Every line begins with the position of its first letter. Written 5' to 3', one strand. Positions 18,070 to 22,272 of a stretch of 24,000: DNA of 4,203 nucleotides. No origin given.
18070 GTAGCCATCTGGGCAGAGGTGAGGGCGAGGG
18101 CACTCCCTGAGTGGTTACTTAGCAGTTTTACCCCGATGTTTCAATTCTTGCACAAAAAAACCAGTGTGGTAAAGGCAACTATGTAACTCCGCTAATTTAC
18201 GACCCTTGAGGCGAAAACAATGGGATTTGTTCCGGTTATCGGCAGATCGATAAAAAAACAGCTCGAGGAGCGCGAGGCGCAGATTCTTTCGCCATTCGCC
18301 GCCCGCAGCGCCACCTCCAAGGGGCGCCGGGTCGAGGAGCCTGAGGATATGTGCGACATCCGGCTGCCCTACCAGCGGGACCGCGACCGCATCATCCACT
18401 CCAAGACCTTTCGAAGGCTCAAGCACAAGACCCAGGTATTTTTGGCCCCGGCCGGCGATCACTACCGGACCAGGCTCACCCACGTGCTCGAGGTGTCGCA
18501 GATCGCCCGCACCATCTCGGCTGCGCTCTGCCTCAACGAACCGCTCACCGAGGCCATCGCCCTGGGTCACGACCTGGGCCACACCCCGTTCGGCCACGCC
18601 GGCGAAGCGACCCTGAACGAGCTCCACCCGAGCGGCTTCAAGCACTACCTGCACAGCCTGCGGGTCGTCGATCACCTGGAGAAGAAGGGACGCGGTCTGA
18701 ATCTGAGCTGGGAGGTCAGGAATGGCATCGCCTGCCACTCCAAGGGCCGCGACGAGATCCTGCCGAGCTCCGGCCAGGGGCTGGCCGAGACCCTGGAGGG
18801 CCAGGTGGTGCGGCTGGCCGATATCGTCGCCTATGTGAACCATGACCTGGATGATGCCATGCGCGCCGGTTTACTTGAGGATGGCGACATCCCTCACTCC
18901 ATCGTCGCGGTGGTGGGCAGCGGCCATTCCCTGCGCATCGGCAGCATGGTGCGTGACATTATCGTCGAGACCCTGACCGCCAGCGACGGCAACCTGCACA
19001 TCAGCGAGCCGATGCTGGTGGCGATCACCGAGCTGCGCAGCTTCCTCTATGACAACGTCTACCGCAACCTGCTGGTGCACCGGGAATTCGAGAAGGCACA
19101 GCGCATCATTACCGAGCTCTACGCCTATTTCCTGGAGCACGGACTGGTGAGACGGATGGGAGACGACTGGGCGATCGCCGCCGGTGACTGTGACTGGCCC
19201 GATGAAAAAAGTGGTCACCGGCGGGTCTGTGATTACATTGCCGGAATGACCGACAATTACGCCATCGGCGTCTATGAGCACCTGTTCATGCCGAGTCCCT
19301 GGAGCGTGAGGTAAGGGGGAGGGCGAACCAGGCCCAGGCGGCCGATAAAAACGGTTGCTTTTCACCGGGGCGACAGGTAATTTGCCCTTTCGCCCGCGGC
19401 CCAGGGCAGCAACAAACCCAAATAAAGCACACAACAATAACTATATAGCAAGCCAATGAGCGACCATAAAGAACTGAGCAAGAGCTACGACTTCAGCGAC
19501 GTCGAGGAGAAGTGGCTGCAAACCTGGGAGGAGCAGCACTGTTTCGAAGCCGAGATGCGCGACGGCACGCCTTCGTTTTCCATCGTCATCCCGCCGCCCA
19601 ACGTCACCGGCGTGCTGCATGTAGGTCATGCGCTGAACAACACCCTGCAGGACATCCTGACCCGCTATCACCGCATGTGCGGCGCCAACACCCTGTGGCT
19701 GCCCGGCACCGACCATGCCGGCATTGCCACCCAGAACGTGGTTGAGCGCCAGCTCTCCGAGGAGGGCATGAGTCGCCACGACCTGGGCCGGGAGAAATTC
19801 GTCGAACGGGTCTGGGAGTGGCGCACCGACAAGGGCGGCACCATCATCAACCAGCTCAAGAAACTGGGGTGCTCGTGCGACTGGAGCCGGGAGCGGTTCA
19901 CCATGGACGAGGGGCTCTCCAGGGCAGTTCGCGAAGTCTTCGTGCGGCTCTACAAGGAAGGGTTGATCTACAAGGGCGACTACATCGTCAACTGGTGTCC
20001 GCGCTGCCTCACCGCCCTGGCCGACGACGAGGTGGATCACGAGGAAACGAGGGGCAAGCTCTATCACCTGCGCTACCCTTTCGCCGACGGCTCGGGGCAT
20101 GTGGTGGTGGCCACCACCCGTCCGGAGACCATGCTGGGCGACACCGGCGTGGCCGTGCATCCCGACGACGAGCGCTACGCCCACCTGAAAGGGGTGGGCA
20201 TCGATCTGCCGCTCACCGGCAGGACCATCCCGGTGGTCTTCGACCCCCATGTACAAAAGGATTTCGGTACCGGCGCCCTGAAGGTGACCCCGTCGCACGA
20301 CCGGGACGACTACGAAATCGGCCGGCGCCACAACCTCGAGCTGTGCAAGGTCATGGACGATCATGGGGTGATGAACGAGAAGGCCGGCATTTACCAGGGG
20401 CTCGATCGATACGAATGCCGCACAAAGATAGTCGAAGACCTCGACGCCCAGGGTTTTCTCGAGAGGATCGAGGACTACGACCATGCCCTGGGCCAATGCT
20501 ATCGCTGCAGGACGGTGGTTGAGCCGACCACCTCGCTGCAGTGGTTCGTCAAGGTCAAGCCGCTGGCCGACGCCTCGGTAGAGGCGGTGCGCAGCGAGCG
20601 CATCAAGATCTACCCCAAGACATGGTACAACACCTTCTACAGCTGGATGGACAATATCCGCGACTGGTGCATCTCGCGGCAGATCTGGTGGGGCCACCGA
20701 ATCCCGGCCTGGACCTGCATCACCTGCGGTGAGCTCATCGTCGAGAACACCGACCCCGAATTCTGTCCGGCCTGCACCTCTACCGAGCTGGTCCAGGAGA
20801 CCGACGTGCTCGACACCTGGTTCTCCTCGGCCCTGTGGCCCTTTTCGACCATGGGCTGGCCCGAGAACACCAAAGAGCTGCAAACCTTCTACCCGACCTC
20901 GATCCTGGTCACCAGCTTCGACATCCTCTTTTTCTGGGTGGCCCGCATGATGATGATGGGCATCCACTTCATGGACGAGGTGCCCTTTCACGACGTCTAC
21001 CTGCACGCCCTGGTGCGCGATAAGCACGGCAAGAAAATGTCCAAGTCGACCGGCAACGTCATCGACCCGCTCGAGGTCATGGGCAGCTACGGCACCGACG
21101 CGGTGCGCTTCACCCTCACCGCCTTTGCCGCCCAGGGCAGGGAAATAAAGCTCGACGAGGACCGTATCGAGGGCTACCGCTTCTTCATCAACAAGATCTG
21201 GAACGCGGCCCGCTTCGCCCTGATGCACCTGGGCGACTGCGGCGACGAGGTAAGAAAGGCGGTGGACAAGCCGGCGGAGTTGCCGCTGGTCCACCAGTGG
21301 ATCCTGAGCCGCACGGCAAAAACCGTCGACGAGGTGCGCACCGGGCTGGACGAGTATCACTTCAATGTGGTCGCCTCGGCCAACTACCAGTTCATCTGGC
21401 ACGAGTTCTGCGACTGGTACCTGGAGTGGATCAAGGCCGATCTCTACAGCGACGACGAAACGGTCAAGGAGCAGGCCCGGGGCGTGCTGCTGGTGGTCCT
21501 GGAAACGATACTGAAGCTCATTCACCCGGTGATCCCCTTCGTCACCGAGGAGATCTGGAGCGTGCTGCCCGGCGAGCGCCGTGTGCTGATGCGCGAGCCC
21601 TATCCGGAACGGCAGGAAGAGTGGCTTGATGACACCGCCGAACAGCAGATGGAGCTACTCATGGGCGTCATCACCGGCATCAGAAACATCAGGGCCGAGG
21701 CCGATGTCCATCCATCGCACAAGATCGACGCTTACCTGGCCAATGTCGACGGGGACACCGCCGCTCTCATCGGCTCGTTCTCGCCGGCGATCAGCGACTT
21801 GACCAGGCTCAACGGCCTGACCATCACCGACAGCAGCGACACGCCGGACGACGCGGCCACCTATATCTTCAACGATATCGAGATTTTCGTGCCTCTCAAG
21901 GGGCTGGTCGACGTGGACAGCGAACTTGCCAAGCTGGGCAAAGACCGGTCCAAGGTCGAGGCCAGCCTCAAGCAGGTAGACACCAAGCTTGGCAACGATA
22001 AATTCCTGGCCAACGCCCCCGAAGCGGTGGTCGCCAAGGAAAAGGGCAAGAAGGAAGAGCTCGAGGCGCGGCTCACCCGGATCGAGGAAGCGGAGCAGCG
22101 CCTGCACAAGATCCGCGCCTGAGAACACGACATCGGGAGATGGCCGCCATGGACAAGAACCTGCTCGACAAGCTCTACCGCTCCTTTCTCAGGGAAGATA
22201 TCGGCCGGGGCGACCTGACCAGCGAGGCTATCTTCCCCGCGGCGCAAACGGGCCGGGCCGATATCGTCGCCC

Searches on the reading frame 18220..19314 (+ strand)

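Call 41: search_protein_families(library=pfam, proteins=[window:18220-19314:+], max_evalue=0.001)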
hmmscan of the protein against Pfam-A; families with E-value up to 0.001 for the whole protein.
window:18220-19314:+ (364 aa): 2 families
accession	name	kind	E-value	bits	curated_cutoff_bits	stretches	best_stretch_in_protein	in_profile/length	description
PF13286.11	HD_assoc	-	5.4e-22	78.6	22.2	1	260-353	2-90/91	Phosphohydrolase-associated domain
PF01966.28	HD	-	6.9e-13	49.3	22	1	85-204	1-114/116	HD domain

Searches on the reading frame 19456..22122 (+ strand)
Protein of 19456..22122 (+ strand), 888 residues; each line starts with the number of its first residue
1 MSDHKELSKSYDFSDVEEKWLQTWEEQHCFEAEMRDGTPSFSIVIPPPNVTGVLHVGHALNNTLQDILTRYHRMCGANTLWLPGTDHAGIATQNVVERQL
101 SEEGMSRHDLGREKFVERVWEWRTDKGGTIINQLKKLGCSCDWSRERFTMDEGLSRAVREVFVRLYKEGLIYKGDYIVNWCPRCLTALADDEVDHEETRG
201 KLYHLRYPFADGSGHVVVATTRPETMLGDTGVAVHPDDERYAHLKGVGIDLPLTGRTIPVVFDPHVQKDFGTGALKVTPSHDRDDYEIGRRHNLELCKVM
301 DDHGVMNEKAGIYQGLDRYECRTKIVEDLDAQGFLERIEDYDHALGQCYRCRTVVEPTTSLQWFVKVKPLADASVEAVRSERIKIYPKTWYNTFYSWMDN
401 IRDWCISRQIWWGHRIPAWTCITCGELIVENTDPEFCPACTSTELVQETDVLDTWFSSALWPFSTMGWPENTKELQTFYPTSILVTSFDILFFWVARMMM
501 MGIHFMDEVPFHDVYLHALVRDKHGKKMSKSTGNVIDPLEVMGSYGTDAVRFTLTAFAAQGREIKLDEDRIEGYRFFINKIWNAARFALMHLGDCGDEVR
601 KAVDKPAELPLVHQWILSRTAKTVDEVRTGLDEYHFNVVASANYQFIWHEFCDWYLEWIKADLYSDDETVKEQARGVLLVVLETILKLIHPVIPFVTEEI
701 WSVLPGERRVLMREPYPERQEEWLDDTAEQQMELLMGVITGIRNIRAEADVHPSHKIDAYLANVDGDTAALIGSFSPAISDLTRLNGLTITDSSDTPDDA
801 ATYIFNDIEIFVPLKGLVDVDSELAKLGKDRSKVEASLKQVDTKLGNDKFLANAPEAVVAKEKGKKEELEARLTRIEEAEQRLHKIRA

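Call 41: search_protein_families(library=pfam, proteins=[window:19456-22122:+], max_evalue=0.001)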
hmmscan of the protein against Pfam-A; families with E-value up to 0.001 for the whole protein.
window:19456-22122:+ (888 aa): 6 families
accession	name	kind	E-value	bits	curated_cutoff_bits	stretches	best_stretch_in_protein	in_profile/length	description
PF00133.28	tRNA-synt_1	-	1.8e-143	478.7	22.7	1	19-567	1-414/414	tRNA synthetases class I (I, L, M and V)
PF08264.19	Anticodon_1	-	1.5e-41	142.2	25.1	1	614-759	2-146/148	Anticodon-binding domain of tRNA ligase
PF09334.17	tRNA-synt_1g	-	4.8e-22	78.7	20.1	2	48-194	8-136/391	tRNA synthetases class I (M)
PF10458.14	Val_tRNA-synt_C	-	2.7e-11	44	25.9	1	819-883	1-65/66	Valyl tRNA synthetase tRNA binding arm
PF13603.12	tRNA-synt_1_2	-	2.9e-08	33.9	25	1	246-304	86-144/185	Leucyl-tRNA synthetase, editing domain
PF21349.2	RUBY_RBDX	-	0.00083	19.2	26.5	0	419-441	1-23/30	Rubrerythrin, rubredoxin-like domain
